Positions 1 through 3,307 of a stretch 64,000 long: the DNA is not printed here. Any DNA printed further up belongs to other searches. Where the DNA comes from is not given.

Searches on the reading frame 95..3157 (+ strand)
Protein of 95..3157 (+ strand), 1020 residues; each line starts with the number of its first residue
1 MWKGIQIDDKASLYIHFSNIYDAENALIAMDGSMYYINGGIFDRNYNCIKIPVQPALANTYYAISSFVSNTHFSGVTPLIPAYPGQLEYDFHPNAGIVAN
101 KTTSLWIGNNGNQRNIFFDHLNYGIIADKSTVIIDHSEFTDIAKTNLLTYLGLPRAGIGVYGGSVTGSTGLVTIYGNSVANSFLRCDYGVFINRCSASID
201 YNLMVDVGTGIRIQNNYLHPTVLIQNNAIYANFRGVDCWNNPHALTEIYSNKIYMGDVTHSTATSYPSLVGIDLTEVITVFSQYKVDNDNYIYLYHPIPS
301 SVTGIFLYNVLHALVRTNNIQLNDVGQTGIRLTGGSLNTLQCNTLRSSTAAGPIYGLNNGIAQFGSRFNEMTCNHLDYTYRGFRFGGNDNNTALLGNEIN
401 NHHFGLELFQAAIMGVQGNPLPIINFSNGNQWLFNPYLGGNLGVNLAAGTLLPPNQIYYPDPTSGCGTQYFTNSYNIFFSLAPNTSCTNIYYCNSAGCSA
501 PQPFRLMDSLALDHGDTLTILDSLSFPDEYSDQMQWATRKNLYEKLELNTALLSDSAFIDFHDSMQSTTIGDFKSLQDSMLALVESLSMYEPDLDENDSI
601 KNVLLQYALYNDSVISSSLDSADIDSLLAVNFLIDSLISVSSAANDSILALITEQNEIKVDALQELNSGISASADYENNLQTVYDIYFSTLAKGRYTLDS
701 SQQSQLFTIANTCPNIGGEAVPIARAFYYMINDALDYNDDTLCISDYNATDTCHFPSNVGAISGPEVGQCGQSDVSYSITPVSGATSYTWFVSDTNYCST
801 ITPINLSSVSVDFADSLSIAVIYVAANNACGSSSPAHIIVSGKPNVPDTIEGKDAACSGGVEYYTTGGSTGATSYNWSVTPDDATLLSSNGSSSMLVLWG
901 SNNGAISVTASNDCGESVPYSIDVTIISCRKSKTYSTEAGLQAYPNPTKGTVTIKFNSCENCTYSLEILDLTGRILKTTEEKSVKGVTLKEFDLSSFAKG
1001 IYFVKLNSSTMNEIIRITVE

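Call 8: search_protein_families(library=pfam, proteins=[window:95-3157:+], max_evalue=0.001)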
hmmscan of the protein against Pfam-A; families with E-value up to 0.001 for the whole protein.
window:95-3157:+ (1020 aa): 2 families
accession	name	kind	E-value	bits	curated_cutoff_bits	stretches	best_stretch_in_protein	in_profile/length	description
PF19408.5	PKD_6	-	2e-24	86.1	25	2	844-923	2-81/82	PKD-like domain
PF18962.6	Por_Secre_tail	-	1.8e-14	54.2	27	1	944-1014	2-70/75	Secretion system C-terminal sorting domain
